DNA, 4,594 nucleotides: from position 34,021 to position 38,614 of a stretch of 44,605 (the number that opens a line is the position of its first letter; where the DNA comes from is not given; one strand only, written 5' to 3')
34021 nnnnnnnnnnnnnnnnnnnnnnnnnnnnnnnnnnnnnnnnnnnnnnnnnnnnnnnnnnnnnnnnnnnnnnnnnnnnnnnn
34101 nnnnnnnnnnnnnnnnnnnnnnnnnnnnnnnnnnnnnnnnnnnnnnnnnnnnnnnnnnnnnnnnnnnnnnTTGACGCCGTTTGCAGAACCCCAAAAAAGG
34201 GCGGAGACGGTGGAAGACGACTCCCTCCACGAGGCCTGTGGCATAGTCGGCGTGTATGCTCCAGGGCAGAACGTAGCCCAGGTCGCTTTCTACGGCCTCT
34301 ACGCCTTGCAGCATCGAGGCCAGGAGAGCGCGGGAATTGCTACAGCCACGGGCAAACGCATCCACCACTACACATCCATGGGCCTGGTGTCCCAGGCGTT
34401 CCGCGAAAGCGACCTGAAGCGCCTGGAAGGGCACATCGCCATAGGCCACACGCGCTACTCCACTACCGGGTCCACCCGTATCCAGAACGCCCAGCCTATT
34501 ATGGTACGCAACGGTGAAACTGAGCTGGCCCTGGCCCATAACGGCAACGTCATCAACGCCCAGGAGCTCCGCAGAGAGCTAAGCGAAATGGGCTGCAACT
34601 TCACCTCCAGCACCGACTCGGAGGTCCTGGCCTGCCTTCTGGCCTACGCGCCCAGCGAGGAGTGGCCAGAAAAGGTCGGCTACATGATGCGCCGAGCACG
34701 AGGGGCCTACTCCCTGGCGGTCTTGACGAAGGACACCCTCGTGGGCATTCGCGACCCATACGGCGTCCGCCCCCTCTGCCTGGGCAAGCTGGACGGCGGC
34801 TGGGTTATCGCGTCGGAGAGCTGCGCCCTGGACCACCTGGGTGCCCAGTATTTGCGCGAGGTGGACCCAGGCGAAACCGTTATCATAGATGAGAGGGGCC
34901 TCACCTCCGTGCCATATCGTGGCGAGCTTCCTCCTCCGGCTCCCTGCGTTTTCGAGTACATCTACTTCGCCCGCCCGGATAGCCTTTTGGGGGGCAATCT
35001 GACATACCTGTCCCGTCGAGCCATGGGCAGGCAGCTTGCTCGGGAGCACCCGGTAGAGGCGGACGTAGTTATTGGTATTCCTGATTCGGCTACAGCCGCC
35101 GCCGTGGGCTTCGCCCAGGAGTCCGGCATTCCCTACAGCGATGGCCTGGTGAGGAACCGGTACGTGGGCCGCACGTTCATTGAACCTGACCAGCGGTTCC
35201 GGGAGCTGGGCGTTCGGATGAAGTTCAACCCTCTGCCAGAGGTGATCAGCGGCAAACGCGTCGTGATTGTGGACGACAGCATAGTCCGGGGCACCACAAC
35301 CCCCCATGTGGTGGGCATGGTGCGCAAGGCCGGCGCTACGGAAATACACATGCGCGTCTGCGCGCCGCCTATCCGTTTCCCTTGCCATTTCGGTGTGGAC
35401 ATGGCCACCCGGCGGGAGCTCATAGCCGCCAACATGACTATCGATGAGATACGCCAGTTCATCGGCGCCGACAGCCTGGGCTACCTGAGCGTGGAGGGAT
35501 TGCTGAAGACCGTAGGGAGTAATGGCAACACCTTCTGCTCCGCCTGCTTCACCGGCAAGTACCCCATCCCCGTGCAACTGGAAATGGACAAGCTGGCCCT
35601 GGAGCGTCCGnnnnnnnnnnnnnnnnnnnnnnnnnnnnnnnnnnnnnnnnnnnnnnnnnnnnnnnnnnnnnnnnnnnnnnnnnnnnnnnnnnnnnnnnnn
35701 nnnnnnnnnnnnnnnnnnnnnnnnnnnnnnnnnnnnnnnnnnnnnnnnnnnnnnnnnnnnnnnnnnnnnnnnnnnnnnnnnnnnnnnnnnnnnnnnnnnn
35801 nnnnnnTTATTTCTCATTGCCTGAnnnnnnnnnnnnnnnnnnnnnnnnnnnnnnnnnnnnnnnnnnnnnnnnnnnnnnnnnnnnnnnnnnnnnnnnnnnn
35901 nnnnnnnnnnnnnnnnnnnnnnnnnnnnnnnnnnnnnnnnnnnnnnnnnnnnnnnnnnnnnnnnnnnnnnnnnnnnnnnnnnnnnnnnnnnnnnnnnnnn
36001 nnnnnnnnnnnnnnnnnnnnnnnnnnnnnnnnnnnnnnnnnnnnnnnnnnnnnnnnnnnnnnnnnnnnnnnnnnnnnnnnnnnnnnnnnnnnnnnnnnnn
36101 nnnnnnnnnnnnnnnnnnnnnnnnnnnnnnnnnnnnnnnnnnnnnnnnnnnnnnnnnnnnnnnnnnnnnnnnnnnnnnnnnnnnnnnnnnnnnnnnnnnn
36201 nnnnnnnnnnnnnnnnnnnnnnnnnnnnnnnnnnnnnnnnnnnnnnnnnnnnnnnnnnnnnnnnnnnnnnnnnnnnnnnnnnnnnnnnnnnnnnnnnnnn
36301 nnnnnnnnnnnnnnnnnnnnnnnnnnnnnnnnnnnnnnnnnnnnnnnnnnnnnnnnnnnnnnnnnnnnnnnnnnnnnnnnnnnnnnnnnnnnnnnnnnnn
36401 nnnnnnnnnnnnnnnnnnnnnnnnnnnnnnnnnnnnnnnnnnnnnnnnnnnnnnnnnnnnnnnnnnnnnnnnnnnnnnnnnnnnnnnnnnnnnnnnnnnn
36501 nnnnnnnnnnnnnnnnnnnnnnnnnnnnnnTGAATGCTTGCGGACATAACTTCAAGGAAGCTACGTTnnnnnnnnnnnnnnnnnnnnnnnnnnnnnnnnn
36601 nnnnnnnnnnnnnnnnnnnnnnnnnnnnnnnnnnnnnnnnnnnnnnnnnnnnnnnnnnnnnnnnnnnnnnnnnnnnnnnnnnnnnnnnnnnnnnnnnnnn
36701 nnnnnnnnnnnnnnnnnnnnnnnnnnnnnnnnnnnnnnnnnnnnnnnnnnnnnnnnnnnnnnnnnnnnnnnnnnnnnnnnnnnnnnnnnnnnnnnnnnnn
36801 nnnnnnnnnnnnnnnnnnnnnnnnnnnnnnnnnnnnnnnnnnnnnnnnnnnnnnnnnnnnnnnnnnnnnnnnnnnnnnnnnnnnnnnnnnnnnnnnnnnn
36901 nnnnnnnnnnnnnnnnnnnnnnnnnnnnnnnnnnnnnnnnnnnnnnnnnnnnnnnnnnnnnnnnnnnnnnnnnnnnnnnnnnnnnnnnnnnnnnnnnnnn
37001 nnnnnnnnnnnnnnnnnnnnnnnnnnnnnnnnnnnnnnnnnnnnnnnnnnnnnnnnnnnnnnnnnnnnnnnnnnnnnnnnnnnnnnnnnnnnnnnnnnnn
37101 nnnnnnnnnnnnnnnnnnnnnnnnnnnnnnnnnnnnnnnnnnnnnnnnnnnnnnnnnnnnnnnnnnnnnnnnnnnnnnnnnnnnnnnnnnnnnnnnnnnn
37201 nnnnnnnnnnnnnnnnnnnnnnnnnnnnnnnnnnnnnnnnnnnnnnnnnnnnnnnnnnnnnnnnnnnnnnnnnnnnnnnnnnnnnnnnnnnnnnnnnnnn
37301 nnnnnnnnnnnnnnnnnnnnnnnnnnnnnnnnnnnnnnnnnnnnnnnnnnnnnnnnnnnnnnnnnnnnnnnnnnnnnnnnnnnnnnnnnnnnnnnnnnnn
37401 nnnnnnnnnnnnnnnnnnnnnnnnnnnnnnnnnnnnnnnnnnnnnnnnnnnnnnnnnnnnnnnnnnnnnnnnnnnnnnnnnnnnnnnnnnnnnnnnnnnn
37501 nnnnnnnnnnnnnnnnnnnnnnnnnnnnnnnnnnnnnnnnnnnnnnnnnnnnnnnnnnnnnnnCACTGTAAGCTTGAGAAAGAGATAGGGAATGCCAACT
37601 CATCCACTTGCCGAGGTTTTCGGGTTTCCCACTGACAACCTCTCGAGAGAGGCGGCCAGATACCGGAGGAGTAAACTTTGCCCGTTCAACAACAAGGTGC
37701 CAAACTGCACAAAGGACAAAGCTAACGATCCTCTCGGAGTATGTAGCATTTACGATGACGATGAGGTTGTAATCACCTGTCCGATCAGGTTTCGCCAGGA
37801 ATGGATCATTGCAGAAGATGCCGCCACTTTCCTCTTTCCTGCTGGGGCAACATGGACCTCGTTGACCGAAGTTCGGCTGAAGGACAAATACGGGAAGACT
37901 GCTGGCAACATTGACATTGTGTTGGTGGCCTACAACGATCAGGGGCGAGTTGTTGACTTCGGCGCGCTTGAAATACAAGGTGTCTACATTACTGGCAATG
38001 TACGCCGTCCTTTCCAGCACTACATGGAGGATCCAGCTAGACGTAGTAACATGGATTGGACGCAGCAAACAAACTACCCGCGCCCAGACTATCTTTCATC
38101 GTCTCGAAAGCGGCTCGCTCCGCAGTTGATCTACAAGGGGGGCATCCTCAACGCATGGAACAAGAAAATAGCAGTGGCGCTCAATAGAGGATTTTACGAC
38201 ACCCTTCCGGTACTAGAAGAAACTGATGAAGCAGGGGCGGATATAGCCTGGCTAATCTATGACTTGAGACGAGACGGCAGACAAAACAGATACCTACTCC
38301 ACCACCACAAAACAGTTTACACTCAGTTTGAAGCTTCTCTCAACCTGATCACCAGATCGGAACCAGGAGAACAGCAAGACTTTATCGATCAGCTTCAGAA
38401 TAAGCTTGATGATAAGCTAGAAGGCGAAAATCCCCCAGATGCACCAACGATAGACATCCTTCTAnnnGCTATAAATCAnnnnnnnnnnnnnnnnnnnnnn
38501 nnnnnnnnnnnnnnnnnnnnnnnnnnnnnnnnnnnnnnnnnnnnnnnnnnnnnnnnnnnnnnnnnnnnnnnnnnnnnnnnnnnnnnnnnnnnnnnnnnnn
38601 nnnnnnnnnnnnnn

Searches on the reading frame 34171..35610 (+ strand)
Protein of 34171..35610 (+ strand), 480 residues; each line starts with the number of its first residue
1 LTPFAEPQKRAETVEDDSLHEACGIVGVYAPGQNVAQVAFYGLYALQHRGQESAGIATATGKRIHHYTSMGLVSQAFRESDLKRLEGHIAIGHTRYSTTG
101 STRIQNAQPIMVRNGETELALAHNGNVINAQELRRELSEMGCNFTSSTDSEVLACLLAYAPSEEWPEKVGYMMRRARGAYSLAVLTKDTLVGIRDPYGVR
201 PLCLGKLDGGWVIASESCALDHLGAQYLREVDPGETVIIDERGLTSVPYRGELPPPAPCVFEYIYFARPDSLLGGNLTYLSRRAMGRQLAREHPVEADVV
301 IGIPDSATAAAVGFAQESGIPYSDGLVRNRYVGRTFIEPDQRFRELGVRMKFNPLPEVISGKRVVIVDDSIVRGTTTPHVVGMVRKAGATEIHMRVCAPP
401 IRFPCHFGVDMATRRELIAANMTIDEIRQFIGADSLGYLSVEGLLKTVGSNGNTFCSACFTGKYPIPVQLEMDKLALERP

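Call 30: search_protein_families(library=pfam, proteins=[window:34171-35610:+], max_evalue=0.001)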
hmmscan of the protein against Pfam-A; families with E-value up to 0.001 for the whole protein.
window:34171-35610:+ (480 aa): 4 families
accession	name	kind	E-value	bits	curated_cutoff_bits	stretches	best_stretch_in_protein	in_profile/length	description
PF13522.11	GATase_6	-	1.2e-23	84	27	1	86-216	9-130/130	Glutamine amidotransferase domain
PF13537.11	GATase_7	-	2.8e-20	73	25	1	102-220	8-121/123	Glutamine amidotransferase domain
PF13230.11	GATase_4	-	6.1e-07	29.1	23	1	85-157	69-137/272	Glutamine amidotransferases class-II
PF00156.33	Pribosyltran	-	7.1e-06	25.9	26.3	1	293-394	26-120/158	Phosphoribosyl transferase domain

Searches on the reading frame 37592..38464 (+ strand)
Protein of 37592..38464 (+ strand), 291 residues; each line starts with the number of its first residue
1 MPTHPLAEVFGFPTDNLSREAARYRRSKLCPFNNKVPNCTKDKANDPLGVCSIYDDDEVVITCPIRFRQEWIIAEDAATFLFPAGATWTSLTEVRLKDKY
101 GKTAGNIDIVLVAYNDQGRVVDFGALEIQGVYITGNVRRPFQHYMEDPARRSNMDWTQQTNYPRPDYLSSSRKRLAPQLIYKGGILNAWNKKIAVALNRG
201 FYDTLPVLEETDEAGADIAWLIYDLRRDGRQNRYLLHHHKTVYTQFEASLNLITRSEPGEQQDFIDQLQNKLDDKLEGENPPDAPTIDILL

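Call 30: search_protein_families(library=pfam, proteins=[window:37592-38464:+], max_evalue=0.001)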
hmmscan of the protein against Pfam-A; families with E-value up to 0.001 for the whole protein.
window:37592-38464:+ (291 aa): 1 family
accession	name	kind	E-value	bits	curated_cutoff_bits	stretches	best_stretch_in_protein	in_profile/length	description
PF12183.14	NotI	-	1.3e-61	208.5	22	1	19-235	5-237/238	Restriction endonuclease NotI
